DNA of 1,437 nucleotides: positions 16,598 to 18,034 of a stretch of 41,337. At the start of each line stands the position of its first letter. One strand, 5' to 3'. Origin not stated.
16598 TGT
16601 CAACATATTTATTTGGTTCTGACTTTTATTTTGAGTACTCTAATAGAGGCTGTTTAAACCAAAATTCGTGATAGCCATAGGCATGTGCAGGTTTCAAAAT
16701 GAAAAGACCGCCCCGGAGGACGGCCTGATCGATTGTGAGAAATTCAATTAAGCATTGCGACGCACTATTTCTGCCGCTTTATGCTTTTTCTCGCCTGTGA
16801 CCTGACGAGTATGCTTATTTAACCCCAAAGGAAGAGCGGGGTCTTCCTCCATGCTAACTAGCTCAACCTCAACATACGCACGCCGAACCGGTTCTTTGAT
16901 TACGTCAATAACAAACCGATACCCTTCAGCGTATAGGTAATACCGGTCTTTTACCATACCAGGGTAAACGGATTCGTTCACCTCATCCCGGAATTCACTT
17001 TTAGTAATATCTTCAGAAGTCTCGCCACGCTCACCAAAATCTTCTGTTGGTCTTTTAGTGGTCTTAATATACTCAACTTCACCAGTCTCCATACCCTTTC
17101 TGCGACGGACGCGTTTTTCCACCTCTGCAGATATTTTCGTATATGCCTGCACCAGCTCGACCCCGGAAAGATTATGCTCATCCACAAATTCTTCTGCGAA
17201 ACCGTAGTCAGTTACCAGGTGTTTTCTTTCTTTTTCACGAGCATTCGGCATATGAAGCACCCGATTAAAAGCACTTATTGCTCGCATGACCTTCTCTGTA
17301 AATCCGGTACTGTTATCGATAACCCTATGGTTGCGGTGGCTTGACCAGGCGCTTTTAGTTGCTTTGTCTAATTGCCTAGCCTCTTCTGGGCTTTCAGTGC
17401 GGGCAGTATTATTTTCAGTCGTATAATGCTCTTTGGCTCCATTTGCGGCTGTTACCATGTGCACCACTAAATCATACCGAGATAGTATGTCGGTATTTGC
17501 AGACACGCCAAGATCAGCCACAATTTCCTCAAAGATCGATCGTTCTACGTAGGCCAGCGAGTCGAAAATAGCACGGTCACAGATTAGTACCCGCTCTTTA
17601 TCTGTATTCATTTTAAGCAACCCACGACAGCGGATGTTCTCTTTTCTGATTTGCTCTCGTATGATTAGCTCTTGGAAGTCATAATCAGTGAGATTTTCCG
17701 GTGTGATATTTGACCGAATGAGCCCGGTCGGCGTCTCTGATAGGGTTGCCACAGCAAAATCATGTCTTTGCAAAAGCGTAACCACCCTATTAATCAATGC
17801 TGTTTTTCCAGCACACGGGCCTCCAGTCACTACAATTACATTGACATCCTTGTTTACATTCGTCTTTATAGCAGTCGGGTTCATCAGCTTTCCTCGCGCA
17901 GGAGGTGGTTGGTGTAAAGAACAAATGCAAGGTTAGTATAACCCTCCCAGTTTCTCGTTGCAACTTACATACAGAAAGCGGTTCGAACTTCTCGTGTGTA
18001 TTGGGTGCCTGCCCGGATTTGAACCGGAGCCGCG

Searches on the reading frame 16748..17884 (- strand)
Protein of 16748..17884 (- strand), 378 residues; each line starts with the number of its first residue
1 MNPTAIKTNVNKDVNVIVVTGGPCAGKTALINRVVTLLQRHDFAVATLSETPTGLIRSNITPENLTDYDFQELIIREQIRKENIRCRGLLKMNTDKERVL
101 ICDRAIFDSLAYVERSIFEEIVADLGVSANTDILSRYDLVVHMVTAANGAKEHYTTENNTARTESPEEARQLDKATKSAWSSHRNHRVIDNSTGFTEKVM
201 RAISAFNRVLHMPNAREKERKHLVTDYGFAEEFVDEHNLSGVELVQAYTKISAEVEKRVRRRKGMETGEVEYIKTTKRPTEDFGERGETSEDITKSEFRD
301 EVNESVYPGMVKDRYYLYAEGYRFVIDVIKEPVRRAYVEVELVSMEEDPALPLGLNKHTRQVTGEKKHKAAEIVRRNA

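Call 5: search_protein_families(library=pfam, proteins=[window:16748-17884:-], max_evalue=0.01)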
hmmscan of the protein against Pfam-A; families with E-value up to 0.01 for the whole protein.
window:16748-17884:- (378 aa): 4 families
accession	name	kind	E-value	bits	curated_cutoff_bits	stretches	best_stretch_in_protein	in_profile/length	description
PF13521.12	AAA_28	-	4.1e-20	73.1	27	1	17-197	2-163/164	AAA domain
PF02223.23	Thymidylate_kin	-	2e-05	24.8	27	1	25-177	7-160/185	Thymidylate kinase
PF13245.12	AAA_19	-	0.00055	20.5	25.1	1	5-54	4-51/134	AAA domain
PF03308.22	MeaB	-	0.0071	15.8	23.1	0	15-53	34-72/273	Methylmalonyl Co-A mutase-associated GTPase MeaB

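Call 41: search_protein_families(library=padloc, proteins=[window:16748-17884:-], max_evalue=0.01)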
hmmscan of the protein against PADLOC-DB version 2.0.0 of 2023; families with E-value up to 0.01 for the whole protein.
window:16748-17884:- (378 aa): 1 family
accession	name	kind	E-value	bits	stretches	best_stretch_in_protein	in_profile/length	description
PDLC04140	mad8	-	0.0093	13.5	0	6-193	20-101/314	mads_8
